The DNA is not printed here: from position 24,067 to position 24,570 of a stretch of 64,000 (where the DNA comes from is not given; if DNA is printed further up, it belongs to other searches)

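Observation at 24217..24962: Lysis functions are split: endolysin in the early arm, spanins beside the terminase, no obvious holin next to either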

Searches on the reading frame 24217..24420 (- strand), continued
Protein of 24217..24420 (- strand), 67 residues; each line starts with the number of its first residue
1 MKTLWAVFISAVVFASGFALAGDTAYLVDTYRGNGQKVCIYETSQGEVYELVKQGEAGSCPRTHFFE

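Call 95: search_protein_families(library=pfam, proteins=[P0033, P0036, P0038, P0032, P0034, P0035, P0037, P0039], max_evalue=0.01)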
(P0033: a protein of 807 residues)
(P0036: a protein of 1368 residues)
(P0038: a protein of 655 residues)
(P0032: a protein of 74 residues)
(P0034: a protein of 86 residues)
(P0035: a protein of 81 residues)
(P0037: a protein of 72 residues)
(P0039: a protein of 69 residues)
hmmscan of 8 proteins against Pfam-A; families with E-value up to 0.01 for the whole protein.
P0033 (807 aa): 8 families
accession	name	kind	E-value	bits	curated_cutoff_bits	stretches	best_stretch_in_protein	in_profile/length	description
PF04151.21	PPC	-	1.4e-28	100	25.9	3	514-575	3-66/70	Bacterial pre-peptidase C-terminal domain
PF16383.10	DUF4992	-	4.8e-09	36.6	29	0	452-501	51-99/183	Domain of unknown function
PF22768.1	SPP1_Dit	-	1.6e-06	28.6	25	0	223-245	24-49/97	Siphovirus-type tail component, C-terminal domain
PF17224.9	DUF5300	-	0.00069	20.3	27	0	604-640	22-58/99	Domain of unknown function (DUF5300)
PF20768.2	Topo_VI_alpha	-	0.0014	18.8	23.6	0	237-251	20-34/50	All-beta domain in DNA topoisomerase VI alpha subunit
PF02963.22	EcoRI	-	0.0021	17.6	22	0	426-466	155-195/257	Restriction endonuclease EcoRI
PF13186.11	SPASM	-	0.0039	17.9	21.5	0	496-517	28-49/67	Iron-sulfur cluster-binding domain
PF02470.25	MlaD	-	0.0054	17.4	25.1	0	269-304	7-43/81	MlaD protein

P0036 (1368 aa): 1 family
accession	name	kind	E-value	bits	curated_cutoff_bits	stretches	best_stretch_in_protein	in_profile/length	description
PF17024.10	DMAP1_like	-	2.4e-09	37.8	30.8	0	886-920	2-36/113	Putative DMAP1-like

P0038 (655 aa): 7 families
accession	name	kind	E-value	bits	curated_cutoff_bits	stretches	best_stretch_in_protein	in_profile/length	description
PF01400.30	Astacin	-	2.3e-06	27.9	22.5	1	318-485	2-143/189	Astacin (Peptidase family M12A)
PF09487.15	HrpB2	-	7.8e-06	26.7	26.5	0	88-127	33-72/114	Bacterial type III secretion protein (HrpB2)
PF00413.30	Peptidase_M10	-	0.00033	21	24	1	334-436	21-132/159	Matrixin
PF11002.13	RDM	-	0.00037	20.9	27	0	90-105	7-22/42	RFPL defining motif (RDM)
PF18015.7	Acetyltransf_19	-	0.0017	19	23.8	0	166-196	11-41/113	Acetyltransferase (GNAT) domain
PF21328.3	Gp44_lid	-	0.0024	18.4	27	0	87-123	20-56/63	Sliding-clamp-loader large subunit, AAA+ ATPase lid domain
PF13890.11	Rab3-GTPase_cat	-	0.0073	16.4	26.1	0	89-123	106-140/158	Rab3 GTPase-activating protein catalytic subunit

P0032 (74 aa): 0 families

P0034 (86 aa): 0 families

P0035 (81 aa): 0 families

P0037 (72 aa): 0 families

P0039 (69 aa): 0 families

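Call 97: list_cluster_members(proteins=[P0032, P0034, P0035, P0037, P0039])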
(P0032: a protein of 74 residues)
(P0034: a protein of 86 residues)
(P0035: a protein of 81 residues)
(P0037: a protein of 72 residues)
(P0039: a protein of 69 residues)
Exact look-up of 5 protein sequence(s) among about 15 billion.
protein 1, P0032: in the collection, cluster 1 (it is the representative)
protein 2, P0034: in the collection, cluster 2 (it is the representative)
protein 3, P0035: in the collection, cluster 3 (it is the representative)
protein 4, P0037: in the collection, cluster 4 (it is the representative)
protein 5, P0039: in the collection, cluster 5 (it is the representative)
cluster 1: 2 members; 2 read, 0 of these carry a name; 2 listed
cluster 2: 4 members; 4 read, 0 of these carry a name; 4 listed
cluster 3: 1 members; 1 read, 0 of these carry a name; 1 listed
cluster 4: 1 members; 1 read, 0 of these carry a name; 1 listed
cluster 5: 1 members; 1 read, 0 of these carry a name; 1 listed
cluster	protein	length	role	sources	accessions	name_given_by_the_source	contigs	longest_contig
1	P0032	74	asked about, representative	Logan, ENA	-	-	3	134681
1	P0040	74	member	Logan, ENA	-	-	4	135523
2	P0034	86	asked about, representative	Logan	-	-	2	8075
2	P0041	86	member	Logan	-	-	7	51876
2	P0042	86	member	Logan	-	-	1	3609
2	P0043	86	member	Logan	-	-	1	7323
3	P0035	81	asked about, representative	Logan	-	-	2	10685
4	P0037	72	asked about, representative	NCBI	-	-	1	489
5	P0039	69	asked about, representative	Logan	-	-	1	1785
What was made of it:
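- Tried and rejected: None of the five distant short homologues I looked up carries a name (call 97).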

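Call 98: find_encoding_contigs(protein=P0032, flank=5000, max_places=2)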
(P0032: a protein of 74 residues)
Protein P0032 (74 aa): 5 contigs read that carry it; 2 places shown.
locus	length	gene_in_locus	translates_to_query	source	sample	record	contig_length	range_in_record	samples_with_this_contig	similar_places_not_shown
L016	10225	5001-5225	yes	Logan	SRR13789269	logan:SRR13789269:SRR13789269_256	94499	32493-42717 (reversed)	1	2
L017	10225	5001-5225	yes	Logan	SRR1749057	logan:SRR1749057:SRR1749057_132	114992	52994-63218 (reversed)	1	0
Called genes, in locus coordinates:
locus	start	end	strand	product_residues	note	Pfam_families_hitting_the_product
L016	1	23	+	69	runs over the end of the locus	-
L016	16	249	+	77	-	-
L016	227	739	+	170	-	PF26219:DUF8046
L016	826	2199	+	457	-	PF01068:DNA_ligase_A_M, PF14743:DNA_ligase_OB_2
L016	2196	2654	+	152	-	-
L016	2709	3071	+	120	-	PF03819:MazG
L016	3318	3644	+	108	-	-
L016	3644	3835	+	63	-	-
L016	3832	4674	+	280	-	PF01145:Band_7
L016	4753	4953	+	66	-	-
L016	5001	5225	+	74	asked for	-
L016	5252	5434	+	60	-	-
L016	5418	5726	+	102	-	-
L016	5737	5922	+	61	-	PF10465:Inhibitor_I24 (weak)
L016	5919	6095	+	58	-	-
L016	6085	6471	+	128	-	-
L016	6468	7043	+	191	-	PF08719:NADAR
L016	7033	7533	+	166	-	-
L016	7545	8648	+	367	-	-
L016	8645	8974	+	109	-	-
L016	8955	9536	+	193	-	-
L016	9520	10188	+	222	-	-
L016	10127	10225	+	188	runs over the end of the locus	PF02945:Endonuclease_7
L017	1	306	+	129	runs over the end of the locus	PF26219:DUF8046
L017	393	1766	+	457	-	PF01068:DNA_ligase_A_M, PF14743:DNA_ligase_OB_2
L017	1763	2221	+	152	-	-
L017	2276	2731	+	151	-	PF03819:MazG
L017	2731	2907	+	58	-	PF09723:Zn_ribbon_8, PF17283:Zn_ribbon_SprT (weak)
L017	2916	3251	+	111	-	-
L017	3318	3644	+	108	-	-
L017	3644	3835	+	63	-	-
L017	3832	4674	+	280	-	PF01145:Band_7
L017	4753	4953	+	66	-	-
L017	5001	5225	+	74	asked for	-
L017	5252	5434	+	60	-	-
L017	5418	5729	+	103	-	-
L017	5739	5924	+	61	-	PF10465:Inhibitor_I24 (weak)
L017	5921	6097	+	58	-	-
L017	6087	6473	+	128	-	-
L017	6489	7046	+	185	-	PF08719:NADAR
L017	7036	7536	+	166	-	-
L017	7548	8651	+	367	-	-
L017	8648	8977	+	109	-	-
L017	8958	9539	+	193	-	-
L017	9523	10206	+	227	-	-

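Call 99: find_encoding_contigs(protein=P0041, flank=5000, max_places=2)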
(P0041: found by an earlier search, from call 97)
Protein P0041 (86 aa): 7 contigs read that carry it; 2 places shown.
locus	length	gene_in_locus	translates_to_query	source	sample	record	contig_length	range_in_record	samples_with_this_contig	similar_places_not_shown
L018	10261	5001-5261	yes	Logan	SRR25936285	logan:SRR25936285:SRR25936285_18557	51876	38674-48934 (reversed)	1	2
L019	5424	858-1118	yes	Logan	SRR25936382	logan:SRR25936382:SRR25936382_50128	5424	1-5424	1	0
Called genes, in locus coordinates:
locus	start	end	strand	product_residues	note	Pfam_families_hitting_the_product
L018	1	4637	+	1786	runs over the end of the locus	-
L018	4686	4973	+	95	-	-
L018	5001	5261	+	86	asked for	-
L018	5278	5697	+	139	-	PF13671:AAA_33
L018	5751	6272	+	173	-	PF26075:Phage_Adaptor_PhiTE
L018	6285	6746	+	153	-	-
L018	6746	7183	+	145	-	-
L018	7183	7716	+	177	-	PF23961:Phage_tail_terminator_9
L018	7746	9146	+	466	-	-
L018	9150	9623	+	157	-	PF11681:Phage_Tube_PhiTE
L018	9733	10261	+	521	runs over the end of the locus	PF05265:DUF723, PF14311:DUF4379 (faint), PF05265:DUF723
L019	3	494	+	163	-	?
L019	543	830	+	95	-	-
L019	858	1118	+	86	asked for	-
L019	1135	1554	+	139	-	PF13671:AAA_33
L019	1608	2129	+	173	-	PF26075:Phage_Adaptor_PhiTE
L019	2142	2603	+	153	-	-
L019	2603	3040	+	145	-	-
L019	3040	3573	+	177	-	PF23961:Phage_tail_terminator_9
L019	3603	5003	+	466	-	-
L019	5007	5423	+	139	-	?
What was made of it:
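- Tried and rejected: Their genomic contexts argue against linkage to an endolysin (calls 98, 99).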
